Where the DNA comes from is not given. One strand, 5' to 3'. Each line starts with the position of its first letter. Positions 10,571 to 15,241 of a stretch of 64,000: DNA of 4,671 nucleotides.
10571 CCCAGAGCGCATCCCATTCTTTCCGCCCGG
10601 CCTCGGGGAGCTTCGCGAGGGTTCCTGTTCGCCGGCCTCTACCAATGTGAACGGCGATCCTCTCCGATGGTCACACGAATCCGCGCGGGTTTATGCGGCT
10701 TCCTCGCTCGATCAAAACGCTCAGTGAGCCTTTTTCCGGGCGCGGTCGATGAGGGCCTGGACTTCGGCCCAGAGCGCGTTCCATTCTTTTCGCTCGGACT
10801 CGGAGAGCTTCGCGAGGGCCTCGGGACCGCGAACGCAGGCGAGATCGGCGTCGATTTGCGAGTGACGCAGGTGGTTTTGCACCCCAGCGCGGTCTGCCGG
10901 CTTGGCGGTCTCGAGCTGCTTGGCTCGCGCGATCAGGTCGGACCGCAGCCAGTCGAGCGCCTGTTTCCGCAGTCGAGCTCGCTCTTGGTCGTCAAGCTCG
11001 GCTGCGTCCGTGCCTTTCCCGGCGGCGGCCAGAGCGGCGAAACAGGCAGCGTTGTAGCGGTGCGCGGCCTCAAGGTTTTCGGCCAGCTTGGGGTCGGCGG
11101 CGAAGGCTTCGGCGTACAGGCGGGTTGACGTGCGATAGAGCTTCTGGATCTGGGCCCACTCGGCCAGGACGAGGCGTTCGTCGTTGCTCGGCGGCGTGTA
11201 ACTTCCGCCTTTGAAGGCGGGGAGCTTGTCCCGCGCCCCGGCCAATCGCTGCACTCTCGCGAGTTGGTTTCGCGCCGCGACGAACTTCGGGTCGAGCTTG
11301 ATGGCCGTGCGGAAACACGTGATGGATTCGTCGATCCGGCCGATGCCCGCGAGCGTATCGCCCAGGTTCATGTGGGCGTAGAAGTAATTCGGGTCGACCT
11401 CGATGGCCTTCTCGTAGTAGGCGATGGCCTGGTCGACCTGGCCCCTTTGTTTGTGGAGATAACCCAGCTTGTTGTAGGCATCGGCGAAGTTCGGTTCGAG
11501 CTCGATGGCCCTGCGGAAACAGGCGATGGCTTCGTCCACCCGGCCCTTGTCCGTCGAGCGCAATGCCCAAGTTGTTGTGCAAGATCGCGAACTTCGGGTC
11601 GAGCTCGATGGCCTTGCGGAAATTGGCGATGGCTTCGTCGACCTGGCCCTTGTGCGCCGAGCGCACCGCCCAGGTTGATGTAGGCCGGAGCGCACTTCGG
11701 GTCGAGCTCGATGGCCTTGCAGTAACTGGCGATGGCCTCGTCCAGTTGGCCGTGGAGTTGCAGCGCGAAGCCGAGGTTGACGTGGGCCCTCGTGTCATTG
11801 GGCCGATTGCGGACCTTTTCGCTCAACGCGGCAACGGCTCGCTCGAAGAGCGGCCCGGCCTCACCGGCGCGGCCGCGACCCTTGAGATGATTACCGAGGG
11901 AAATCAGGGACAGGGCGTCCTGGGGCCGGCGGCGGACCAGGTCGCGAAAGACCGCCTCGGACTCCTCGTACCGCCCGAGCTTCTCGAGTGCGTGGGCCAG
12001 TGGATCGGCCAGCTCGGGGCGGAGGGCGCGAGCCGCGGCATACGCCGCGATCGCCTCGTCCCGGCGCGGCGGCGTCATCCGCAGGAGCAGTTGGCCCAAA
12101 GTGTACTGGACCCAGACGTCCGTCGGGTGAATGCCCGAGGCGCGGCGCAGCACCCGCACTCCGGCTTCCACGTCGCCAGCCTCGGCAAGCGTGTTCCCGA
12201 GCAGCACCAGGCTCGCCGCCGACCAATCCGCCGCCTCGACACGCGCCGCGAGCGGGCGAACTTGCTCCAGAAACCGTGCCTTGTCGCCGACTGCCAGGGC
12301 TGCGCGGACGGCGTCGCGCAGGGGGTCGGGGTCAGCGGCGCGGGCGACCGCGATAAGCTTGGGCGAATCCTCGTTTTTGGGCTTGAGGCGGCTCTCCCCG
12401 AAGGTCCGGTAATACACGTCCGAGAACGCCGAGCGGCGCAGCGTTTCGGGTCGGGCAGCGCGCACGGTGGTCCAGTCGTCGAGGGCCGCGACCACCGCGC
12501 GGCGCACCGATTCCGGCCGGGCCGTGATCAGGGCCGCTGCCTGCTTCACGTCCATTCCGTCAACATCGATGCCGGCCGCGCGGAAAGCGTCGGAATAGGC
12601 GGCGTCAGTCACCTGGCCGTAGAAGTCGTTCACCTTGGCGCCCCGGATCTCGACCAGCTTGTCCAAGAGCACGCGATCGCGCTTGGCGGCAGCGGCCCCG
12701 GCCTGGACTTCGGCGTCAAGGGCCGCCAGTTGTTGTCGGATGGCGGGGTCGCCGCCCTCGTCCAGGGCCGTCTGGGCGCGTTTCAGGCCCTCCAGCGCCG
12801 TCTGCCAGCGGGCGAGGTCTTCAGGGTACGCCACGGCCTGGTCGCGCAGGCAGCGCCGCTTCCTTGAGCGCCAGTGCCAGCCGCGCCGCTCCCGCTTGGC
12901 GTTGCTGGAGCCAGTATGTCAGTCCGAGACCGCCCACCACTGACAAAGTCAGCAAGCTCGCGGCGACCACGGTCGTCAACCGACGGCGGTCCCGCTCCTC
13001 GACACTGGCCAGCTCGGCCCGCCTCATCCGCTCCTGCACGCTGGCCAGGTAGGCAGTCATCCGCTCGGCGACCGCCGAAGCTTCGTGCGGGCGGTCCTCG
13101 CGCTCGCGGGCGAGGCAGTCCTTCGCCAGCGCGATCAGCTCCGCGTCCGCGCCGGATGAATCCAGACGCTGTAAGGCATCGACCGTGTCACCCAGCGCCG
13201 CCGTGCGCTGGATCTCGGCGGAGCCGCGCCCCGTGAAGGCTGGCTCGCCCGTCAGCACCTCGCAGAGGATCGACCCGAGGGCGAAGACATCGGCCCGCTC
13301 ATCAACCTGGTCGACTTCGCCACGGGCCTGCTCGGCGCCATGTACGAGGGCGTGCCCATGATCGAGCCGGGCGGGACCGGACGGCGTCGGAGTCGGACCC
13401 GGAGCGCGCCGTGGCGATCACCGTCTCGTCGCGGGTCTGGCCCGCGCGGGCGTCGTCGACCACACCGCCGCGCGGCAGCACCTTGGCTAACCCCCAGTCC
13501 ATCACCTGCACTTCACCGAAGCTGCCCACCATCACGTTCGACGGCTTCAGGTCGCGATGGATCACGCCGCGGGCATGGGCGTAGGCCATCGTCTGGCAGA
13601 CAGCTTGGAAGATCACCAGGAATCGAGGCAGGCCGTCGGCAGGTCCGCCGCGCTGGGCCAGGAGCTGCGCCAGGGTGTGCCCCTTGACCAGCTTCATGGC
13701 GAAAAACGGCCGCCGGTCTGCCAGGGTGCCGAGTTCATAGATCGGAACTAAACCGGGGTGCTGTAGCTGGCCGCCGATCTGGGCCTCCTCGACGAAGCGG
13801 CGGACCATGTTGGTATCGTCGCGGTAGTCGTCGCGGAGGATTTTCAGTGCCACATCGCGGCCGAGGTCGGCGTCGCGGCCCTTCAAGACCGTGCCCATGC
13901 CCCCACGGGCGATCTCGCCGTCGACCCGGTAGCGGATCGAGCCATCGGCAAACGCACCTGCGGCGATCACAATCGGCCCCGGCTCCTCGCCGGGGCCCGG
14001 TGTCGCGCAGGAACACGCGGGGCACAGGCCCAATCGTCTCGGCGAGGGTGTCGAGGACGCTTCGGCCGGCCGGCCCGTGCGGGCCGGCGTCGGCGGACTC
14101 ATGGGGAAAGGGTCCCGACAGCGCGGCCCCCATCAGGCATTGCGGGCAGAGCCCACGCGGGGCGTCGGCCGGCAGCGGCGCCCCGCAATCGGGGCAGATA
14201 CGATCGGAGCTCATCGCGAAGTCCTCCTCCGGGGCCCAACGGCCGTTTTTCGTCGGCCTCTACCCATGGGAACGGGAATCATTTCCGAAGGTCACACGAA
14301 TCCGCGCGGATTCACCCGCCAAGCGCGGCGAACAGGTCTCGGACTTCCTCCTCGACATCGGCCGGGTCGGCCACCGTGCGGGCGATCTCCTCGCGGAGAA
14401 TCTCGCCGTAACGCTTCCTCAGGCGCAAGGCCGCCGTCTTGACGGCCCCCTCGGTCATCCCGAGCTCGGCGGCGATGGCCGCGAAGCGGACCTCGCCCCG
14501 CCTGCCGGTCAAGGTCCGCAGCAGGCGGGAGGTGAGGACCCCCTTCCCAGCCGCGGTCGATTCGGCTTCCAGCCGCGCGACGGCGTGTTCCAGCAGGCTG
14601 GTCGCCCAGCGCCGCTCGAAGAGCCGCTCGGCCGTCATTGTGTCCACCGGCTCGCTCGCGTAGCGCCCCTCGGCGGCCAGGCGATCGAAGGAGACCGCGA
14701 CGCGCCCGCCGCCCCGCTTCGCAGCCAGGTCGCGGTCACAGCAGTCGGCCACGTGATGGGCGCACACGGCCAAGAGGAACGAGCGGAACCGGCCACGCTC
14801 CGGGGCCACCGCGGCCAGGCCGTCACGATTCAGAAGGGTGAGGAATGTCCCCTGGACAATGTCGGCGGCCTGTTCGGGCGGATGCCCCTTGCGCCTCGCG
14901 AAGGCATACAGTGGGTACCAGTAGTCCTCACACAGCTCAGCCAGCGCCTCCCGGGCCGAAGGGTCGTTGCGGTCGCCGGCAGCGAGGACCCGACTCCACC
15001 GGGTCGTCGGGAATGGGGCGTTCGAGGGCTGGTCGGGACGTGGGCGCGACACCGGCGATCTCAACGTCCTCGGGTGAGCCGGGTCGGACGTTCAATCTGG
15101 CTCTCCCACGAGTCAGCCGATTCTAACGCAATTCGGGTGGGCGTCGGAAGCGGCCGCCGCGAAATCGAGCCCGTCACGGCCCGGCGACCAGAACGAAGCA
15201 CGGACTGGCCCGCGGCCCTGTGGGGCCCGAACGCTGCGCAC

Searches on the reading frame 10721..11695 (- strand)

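Call 44: search_protein_families(library=pfam, proteins=[window:10721-11695:-], max_evalue=0.001)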
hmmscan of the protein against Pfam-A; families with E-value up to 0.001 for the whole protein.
window:10721-11695:- (324 aa): 17 families
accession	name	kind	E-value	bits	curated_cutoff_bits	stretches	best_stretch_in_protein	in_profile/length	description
PF13414.12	TPR_11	-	9e-30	102.5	26.8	3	49-82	6-39/42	TPR repeat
PF00515.34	TPR_1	-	4e-27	93.3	27.8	3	71-104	1-34/34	Tetratricopeptide repeat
PF13181.12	TPR_8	-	5.1e-24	82.8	25.7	2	71-104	1-34/34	Tetratricopeptide repeat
PF07719.23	TPR_2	-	4.1e-23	80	27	3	71-104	1-34/34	Tetratricopeptide repeat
PF13431.12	TPR_17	-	1.7e-22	78.2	24.4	2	59-92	1-34/34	Tetratricopeptide repeat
PF13432.12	TPR_16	-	1.3e-19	70.7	32.7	2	49-103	9-63/65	Tetratricopeptide repeat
PF13424.12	TPR_12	-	4.1e-15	56.2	30.1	2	71-136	3-76/77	Tetratricopeptide repeat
PF14559.12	TPR_19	-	1.7e-12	47.9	25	2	83-127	3-47/68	Tetratricopeptide repeat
PF13428.12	TPR_14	-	5.4e-12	45.6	23.5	1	72-113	2-43/44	Tetratricopeptide repeat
PF24575.1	TPR_Slam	-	1.7e-09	38.5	35.2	0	78-115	54-91/104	Surface lipoprotein assembly modifier, N-terminal TPR repeats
PF13174.12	TPR_6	-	1.8e-09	38.1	26.3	0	75-103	4-32/33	Tetratricopeptide repeat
PF13176.12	TPR_7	-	3.7e-09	36.4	27.9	0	73-102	1-32/36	Tetratricopeptide repeat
PF13371.12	TPR_9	-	7.6e-09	35.9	35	1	51-103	9-61/73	Tetratricopeptide repeat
PF13374.12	TPR_10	-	7.5e-08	32.6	27.5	1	71-100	2-31/42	Tetratricopeptide repeat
PF23914.1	TPR_CcmH_CycH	-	5e-05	23.6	42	0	45-98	95-148/158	Cytochrome c-type biogenesis protein H TPR domain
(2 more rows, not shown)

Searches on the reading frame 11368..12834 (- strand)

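Call 44: search_protein_families(library=pfam, proteins=[window:11368-12834:-], max_evalue=0.001)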
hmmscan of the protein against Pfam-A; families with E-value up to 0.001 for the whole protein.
window:11368-12834:- (488 aa): 15 families
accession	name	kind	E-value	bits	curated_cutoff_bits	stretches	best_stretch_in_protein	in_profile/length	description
PF13414.12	TPR_11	-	5.8e-19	67.9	26.8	1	362-396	8-42/42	TPR repeat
PF13181.12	TPR_8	-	2.1e-14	52.8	25.7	1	349-381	2-34/34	Tetratricopeptide repeat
PF13424.12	TPR_12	-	1.3e-12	48.2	30.1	1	308-379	4-76/77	Tetratricopeptide repeat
PF13431.12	TPR_17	-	3.3e-12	46.1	24.4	0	343-369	8-34/34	Tetratricopeptide repeat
PF07719.23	TPR_2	-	5.1e-12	45.4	27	1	349-380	2-33/34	Tetratricopeptide repeat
PF13428.12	TPR_14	-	7.2e-12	45.2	23.5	0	275-313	3-41/44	Tetratricopeptide repeat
PF00515.34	TPR_1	-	1.2e-10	41.1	27.8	1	349-381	2-34/34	Tetratricopeptide repeat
PF13432.12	TPR_16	-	3.3e-09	37.4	32.7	1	279-336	3-60/65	Tetratricopeptide repeat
PF14559.12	TPR_19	-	4.3e-08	33.8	25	0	321-388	5-64/68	Tetratricopeptide repeat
PF13429.12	TPR_15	-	5e-08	33.1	26.2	1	165-327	106-268/280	Tetratricopeptide repeat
PF13176.12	TPR_7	-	4e-07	30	27.9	0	279-307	5-35/36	Tetratricopeptide repeat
PF13374.12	TPR_10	-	1.3e-05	25.5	27.5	0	279-303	8-32/42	Tetratricopeptide repeat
PF23914.1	TPR_CcmH_CycH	-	1.8e-05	25.1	42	0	335-392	37-94/158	Cytochrome c-type biogenesis protein H TPR domain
PF13174.12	TPR_6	-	3.7e-05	24.5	26.3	0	282-305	9-32/33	Tetratricopeptide repeat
PF12895.13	ANAPC3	-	0.00012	22.8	27.2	0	199-265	15-79/82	Anaphase-promoting complex, cyclosome, subunit 3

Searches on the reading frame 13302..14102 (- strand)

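Call 44: search_protein_families(library=pfam, proteins=[window:13302-14102:-], max_evalue=0.001)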
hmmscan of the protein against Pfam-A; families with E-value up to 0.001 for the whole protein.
window:13302-14102:- (266 aa): 3 families
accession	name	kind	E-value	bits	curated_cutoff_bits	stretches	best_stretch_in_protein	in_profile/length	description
PF00069.31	Pkinase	-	4.2e-25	89.1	31.7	1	58-213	1-152/263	Protein kinase domain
PF07714.23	PK_Tyr_Ser-Thr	-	7.9e-19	68.4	23.1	1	61-209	4-152/258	Protein tyrosine and serine/threonine kinase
PF01636.29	APH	-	0.00019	21.7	23.2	1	164-208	154-199/239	Phosphotransferase enzyme family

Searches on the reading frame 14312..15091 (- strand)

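Call 44: search_protein_families(library=pfam, proteins=[window:14312-15064:-], max_evalue=0.001)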
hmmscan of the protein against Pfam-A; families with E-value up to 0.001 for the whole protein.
window:14312-15064:- (250 aa): 1 family
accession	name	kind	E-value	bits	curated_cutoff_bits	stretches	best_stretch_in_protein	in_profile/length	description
PF04542.20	Sigma70_r2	-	9.4e-05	22.6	24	1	52-100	9-56/71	Sigma-70 region 2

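Call 67: search_protein_families(library=padloc, proteins=[window:14315-15091:-], max_evalue=0.001)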
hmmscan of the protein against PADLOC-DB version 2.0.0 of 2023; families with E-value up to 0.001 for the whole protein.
window:14315-15091:- (259 aa): 0 families
